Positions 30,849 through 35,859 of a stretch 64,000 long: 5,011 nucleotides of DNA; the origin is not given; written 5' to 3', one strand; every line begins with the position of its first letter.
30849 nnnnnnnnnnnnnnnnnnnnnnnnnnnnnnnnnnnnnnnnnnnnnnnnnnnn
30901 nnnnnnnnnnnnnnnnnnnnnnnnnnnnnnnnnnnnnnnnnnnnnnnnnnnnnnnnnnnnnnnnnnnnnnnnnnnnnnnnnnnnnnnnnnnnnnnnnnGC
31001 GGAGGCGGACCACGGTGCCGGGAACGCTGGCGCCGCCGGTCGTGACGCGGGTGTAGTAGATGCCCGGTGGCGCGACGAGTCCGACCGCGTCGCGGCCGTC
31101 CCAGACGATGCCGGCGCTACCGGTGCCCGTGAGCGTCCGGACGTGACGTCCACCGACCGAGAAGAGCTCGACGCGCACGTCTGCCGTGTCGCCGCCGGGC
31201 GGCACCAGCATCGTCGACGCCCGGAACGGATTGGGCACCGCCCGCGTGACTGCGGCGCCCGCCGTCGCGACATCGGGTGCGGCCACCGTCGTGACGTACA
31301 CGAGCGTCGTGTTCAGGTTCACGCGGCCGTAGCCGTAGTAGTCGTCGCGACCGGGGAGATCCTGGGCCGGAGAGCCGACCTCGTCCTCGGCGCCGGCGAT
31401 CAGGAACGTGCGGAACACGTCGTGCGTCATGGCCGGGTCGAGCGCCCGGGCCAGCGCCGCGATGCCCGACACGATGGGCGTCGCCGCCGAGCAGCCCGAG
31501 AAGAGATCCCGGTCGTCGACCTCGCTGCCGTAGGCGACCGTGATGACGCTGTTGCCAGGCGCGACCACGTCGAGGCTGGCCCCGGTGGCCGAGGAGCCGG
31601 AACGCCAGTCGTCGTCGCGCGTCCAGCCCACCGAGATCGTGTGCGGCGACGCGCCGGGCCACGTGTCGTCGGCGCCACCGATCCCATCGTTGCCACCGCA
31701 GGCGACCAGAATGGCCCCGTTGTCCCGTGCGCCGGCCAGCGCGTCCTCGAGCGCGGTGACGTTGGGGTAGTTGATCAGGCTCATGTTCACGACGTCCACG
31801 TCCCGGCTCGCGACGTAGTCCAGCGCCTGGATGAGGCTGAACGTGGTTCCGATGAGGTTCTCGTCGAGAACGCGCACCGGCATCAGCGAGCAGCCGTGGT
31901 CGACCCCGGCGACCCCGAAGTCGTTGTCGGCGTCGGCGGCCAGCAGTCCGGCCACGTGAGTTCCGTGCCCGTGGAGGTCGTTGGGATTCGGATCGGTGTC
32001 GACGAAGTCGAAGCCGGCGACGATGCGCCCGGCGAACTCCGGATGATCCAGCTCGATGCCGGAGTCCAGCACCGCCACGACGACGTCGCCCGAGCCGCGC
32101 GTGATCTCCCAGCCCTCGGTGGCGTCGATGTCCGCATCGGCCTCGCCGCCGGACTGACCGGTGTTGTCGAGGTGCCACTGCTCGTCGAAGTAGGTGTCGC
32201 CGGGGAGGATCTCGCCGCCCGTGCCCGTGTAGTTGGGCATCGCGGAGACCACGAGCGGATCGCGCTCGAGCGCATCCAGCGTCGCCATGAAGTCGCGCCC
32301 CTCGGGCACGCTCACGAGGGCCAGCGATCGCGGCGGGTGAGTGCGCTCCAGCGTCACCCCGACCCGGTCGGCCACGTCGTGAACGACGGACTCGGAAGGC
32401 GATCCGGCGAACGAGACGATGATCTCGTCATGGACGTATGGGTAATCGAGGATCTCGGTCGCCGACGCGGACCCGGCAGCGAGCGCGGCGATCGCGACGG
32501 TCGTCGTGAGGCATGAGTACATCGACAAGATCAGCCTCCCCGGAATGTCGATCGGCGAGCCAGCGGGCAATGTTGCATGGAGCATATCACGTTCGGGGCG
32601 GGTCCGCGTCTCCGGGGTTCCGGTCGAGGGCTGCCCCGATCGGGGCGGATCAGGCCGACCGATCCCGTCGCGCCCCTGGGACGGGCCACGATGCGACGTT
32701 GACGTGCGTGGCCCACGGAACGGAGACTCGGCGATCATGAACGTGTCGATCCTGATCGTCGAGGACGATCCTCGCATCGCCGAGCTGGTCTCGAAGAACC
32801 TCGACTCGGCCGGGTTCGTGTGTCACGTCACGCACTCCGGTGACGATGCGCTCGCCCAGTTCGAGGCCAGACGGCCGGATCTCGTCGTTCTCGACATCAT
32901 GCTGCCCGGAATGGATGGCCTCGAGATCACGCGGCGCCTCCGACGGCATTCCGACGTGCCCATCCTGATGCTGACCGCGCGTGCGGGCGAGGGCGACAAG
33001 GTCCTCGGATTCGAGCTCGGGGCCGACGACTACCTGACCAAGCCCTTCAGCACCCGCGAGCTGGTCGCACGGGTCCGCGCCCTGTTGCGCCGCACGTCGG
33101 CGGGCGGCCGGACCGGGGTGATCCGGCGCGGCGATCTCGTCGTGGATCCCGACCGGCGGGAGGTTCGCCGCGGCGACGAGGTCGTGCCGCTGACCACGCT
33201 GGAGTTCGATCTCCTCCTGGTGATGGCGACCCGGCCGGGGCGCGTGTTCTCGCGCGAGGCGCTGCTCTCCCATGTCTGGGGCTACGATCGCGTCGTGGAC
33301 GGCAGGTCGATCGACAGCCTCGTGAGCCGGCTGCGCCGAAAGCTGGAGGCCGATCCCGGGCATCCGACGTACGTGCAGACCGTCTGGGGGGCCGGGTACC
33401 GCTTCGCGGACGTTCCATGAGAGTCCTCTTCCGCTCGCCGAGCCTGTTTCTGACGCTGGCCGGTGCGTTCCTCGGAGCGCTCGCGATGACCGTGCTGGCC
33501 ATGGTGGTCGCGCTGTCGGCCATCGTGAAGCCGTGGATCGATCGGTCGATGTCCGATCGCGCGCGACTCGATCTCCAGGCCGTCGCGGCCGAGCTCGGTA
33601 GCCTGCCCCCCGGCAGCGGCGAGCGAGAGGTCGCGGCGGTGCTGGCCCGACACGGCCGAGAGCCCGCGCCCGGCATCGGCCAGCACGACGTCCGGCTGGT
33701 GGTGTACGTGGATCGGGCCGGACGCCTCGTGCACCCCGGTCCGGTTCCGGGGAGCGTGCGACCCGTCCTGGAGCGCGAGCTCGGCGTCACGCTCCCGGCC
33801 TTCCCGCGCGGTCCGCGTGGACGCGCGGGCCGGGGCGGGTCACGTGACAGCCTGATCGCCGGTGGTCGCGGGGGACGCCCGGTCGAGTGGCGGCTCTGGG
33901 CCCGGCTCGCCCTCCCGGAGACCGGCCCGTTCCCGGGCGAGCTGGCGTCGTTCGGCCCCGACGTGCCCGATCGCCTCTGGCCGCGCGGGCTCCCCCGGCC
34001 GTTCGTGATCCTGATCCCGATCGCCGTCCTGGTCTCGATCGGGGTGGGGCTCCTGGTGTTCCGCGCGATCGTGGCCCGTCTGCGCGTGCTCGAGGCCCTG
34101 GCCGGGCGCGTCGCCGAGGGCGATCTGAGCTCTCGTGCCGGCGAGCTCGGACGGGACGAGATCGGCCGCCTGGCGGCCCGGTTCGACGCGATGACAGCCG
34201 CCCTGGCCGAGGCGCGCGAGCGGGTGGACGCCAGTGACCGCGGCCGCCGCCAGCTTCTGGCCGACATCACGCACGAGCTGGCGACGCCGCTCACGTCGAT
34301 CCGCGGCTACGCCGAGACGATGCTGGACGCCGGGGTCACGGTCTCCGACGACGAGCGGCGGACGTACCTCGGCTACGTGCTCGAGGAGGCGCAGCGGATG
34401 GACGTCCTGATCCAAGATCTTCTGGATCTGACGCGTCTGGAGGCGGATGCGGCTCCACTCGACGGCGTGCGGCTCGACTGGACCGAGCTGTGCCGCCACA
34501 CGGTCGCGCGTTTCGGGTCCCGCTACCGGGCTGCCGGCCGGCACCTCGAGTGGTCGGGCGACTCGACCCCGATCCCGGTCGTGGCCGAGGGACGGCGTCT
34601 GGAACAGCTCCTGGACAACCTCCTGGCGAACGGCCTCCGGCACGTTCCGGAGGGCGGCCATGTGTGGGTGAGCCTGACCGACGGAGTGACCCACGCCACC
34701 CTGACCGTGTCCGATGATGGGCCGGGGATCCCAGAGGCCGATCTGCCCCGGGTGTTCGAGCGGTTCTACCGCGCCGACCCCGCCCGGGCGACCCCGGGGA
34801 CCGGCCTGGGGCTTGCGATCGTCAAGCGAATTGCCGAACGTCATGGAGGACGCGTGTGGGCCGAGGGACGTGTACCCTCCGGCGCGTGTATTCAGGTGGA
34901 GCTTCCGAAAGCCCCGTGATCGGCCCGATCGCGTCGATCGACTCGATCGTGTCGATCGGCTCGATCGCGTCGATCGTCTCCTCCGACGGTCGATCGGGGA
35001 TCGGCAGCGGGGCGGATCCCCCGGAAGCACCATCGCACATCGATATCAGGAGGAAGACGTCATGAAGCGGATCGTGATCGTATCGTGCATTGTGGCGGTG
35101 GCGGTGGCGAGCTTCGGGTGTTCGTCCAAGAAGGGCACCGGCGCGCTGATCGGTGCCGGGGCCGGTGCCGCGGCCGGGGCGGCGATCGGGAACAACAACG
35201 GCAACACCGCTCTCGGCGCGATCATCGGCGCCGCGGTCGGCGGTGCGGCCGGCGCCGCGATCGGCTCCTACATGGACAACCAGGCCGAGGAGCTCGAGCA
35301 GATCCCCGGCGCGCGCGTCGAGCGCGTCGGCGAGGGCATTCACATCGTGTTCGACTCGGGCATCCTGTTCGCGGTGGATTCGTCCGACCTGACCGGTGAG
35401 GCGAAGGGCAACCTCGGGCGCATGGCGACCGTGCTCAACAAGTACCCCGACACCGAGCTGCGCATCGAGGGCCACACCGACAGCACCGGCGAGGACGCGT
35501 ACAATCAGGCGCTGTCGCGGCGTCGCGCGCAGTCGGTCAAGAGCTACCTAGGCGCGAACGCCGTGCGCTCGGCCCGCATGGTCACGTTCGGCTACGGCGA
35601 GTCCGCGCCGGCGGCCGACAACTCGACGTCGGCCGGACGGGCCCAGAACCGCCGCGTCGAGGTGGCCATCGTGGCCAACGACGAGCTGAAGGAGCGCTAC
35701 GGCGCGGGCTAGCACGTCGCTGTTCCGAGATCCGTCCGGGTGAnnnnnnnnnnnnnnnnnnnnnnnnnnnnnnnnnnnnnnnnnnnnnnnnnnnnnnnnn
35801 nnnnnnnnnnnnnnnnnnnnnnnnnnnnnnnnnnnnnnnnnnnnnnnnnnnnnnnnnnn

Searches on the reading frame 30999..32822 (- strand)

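Call 8: search_protein_families(library=pfam, proteins=[window:30999-32822:-], max_evalue=0.001)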
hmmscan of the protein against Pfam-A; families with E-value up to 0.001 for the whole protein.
window:30999-32822:- (608 aa): 3 families
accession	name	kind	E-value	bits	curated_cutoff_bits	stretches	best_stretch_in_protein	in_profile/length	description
PF00082.27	Peptidase_S8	-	1.5e-42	146.3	21.8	1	246-499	3-288/288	Subtilase family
PF22148.1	Fervidolysin_NPro-like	-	2.4e-08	34.7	21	1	128-197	14-81/81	Fervidolysin N-terminal prodomain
PF13860.13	FlgD_ig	-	0.00016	22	27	1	547-596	23-76/79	FlgD Ig-like domain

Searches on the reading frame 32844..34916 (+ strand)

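Call 8: search_protein_families(library=pfam, proteins=[window:32844-34916:+], max_evalue=0.001)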
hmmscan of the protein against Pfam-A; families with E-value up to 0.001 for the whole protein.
window:32844-34916:+ (691 aa): 4 families
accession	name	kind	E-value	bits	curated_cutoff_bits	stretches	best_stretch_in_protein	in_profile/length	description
PF02518.31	HATPase_c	-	5e-31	107.9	26.4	1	584-690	4-110/111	Histidine kinase-, DNA gyrase B-, and HSP90-like ATPase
PF00512.31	HisKA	-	3e-19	69.2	26.9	1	468-534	2-65/66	His Kinase A (phospho-acceptor) domain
PF00672.30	HAMP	-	9.5e-11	42.3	25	1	405-455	2-52/53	HAMP domain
PF13581.12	HATPase_c_2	-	0.00065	20.2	27.4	0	592-666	42-111/127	Histidine kinase-like ATPase domain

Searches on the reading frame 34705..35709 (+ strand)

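Call 8: search_protein_families(library=pfam, proteins=[window:34705-35709:+], max_evalue=0.001)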
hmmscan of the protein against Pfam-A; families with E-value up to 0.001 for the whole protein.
window:34705-35709:+ (335 aa): 5 families
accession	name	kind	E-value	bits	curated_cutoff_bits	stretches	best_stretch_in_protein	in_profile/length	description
PF00691.25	OmpA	-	3.1e-23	82.4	27.2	1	221-316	1-98/98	OmpA family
PF13488.11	Gly-zipper_Omp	-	5.6e-13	49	25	1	149-193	1-45/46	Glycine zipper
PF13441.11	Gly-zipper_YMGG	-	3.6e-09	36.6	28.9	1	143-189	3-45/45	YMGG-like Gly-zipper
PF05433.20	Rick_17kDa_Anti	-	8.1e-05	22.9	24.2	1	146-187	2-43/43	Glycine zipper 2TM domain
PF05359.17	DUF748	-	0.00036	19.1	50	1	219-279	880-941/1037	Domain of Unknown Function (DUF748)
